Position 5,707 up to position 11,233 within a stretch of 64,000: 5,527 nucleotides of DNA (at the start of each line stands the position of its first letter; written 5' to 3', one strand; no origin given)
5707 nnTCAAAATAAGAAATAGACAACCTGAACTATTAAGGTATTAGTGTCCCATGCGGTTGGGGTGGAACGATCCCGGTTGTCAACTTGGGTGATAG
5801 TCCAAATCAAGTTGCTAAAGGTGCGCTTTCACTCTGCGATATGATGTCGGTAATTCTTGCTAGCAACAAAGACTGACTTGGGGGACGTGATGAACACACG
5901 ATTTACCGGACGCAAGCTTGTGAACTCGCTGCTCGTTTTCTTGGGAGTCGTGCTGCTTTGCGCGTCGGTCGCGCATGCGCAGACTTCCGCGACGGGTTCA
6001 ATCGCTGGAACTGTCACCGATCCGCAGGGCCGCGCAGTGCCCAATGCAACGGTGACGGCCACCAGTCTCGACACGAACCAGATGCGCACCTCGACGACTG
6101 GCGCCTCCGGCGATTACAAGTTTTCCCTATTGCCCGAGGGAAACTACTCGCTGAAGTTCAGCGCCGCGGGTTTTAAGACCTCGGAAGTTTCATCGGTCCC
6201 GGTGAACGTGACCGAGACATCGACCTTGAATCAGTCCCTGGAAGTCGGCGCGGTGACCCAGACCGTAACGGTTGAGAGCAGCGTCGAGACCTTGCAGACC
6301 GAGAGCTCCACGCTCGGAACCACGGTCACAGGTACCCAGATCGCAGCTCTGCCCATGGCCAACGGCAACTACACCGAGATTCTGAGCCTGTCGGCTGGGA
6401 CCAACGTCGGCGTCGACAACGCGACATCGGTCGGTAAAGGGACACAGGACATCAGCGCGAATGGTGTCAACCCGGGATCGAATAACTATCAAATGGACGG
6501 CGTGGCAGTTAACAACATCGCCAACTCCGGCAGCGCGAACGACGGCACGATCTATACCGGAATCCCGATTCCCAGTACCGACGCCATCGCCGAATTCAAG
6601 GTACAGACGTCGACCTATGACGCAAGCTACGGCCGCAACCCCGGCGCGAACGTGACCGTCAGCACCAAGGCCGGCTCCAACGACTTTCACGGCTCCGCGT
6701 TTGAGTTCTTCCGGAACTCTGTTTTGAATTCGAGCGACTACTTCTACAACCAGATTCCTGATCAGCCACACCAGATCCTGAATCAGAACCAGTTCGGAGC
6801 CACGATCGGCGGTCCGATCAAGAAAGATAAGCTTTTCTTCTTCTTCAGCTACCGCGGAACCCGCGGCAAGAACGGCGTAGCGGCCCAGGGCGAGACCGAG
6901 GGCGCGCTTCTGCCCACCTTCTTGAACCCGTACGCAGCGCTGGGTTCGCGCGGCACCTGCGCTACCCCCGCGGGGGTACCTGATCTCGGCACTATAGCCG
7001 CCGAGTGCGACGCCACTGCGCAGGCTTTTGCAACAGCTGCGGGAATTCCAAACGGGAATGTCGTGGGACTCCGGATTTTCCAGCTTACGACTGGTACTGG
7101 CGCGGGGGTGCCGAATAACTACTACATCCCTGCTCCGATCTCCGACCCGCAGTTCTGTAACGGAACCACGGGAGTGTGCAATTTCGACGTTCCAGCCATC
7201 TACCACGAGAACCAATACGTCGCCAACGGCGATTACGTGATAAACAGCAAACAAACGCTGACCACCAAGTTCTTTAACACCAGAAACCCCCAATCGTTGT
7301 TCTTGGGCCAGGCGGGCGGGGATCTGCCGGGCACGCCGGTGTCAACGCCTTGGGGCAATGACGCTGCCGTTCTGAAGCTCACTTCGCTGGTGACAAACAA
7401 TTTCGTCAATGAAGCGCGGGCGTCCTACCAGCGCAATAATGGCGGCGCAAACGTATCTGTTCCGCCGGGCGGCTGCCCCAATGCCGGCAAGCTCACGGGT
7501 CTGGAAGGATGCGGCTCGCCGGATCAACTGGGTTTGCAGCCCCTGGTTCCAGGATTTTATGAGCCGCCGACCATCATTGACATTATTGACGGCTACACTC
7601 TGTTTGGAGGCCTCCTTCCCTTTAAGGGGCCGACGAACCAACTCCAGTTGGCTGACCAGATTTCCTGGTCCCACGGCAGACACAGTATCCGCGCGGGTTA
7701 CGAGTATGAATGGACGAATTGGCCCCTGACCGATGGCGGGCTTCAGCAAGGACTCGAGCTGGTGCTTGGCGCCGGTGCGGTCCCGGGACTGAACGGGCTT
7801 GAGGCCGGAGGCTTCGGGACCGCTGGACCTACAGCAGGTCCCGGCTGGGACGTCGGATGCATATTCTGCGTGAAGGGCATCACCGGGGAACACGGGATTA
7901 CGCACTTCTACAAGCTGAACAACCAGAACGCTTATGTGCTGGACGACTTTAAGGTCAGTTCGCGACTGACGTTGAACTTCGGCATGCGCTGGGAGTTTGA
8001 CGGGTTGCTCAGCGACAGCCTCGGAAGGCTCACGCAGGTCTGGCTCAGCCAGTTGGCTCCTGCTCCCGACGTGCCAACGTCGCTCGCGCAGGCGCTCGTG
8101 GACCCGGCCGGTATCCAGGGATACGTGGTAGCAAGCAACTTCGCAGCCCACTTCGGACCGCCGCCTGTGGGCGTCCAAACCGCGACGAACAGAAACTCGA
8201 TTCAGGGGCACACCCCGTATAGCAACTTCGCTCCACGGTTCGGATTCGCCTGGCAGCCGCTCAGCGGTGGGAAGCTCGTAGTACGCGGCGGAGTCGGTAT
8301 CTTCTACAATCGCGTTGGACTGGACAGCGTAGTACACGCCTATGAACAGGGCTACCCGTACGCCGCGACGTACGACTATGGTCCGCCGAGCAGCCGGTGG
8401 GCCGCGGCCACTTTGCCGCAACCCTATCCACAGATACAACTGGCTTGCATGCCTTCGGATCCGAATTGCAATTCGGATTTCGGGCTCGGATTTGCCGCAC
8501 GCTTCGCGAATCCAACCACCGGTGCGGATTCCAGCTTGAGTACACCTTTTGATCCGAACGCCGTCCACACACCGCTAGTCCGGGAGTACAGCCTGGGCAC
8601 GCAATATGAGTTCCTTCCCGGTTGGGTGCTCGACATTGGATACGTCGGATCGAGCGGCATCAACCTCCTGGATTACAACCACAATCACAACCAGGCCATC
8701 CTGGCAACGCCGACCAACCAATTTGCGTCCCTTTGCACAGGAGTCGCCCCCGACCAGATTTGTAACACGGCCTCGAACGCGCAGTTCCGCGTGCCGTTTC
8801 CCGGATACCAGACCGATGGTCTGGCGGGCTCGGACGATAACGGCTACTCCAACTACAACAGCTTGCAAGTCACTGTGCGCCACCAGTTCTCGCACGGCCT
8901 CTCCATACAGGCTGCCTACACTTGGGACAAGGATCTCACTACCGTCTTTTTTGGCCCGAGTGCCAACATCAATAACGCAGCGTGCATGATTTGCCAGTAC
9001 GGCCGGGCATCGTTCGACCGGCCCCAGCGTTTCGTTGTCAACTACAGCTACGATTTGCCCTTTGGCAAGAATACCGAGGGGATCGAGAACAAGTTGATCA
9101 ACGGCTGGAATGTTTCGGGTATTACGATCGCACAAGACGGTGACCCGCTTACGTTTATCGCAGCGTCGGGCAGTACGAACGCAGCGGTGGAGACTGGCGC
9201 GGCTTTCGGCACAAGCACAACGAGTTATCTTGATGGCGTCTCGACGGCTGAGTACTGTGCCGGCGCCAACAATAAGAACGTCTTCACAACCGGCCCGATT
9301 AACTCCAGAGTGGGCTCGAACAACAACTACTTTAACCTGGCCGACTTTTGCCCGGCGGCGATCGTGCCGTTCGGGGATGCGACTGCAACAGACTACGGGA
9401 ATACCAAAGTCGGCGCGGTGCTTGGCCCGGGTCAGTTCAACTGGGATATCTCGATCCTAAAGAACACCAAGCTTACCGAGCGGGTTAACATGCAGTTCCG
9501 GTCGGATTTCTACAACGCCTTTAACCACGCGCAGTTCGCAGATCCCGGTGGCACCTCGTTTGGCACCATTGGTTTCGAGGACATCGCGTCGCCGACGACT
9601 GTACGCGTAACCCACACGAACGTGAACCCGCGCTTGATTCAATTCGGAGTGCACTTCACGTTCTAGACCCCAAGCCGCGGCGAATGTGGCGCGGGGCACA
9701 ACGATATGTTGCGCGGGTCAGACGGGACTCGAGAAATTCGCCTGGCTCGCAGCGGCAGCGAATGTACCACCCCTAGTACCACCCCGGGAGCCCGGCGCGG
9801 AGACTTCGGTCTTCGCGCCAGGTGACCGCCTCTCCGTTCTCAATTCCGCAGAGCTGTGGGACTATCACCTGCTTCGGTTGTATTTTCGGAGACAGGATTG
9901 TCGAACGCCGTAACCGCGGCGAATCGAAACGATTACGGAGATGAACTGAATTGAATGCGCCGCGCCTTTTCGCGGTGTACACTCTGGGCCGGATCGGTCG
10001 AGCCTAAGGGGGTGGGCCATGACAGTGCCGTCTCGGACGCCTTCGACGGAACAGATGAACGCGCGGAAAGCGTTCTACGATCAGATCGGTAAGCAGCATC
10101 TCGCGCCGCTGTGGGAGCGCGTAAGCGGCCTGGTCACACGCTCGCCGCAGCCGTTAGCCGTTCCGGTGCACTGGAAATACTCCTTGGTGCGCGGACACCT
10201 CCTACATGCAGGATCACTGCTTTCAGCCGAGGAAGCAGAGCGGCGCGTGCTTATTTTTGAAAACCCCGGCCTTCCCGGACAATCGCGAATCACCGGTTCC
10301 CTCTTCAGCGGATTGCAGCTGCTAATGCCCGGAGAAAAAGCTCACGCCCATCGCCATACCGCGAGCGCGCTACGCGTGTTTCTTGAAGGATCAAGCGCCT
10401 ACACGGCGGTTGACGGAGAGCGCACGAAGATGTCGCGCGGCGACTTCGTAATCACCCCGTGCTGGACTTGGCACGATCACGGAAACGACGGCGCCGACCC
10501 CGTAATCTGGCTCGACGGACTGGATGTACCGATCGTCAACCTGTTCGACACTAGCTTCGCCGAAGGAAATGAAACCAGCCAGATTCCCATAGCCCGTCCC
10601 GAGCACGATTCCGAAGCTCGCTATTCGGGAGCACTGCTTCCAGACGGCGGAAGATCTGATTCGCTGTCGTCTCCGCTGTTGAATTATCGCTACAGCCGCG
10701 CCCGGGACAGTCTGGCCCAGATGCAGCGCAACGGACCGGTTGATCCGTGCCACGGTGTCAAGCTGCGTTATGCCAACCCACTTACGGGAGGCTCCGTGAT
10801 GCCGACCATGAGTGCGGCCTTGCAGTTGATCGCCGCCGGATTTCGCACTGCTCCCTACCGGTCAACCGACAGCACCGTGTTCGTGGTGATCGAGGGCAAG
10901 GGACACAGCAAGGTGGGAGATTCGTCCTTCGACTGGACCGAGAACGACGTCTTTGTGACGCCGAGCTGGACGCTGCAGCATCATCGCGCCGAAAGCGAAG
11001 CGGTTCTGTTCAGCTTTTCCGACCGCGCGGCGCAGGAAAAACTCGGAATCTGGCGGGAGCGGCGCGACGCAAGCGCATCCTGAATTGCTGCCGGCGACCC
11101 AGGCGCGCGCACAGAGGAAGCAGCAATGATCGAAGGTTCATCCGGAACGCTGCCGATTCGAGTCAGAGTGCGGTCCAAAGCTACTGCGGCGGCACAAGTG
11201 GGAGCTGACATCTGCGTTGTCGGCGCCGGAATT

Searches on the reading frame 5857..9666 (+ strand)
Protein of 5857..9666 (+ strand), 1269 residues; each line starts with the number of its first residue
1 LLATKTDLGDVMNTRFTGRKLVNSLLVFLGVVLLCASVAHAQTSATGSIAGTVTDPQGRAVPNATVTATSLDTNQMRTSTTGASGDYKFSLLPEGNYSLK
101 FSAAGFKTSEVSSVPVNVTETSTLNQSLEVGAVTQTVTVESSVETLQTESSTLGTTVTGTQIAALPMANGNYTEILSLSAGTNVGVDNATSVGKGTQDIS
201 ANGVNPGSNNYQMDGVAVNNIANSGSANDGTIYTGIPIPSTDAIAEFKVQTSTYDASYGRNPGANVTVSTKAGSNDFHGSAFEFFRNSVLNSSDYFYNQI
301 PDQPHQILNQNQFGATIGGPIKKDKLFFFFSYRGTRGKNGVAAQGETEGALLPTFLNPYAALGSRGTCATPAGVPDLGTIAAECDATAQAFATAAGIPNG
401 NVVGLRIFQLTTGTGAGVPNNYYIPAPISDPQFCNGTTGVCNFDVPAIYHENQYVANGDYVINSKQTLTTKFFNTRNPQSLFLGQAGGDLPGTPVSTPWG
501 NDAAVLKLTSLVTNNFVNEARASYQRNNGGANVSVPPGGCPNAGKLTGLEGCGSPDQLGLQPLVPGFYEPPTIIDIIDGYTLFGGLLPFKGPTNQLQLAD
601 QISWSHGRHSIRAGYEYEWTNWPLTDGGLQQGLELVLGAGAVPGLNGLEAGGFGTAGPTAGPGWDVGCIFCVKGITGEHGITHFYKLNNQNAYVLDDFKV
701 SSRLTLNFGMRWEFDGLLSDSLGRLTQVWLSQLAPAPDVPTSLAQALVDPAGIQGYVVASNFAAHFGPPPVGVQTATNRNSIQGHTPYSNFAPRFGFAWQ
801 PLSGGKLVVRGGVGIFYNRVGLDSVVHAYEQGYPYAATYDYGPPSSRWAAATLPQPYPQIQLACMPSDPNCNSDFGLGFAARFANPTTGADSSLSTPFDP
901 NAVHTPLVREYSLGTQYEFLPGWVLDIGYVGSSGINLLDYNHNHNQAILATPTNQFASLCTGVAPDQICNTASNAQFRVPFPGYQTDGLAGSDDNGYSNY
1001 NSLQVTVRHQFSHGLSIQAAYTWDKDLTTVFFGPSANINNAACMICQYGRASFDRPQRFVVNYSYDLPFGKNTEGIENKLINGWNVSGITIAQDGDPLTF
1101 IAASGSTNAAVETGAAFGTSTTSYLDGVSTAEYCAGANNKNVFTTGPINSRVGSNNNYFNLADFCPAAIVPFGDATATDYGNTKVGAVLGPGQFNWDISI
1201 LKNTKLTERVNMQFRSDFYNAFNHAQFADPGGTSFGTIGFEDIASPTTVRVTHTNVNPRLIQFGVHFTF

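Call 42: search_protein_families(library=pfam, proteins=[window:5857-9666:+], max_evalue=0.0001)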
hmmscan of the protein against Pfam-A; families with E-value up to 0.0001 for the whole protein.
window:5857-9666:+ (1269 aa): 4 families
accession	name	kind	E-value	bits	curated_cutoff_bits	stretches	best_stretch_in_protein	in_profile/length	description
PF25183.1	OMP_b-brl_4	-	6.2e-153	511.6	30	1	269-1262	1-838/838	Outer membrane beta barrel domain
PF13620.12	CarboxypepD_reg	-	1.6e-22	80.1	32.3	1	48-128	1-81/82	Carboxypeptidase regulatory-like domain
PF13715.12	CarbopepD_reg_2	-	6.2e-09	36.2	32.2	1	49-126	1-74/88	CarboxypepD_reg-like domain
PF17210.9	SdrD_B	-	5.1e-06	27.1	29.7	1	54-125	17-88/112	SdrD B-like domain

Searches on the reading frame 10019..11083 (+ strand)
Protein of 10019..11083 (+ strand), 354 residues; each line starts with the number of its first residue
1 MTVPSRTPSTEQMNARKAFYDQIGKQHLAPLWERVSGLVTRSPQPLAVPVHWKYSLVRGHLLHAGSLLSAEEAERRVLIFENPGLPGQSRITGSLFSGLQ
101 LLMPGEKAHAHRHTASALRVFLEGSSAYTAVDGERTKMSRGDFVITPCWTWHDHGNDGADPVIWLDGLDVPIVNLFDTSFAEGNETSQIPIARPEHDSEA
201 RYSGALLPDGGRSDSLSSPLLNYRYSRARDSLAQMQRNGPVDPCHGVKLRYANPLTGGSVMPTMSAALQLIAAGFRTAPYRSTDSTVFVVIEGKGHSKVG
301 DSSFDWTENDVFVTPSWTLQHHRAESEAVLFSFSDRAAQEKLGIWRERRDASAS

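Call 28: search_protein_families(library=pfam, proteins=[window:10019-11083:+], max_evalue=0.0001)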
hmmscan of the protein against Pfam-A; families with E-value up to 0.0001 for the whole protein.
window:10019-11083:+ (354 aa): 1 family
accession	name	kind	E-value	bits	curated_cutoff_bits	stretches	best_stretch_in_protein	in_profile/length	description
PF07883.17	Cupin_2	-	3.4e-24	84.8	27.2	1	99-166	2-68/70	Cupin domain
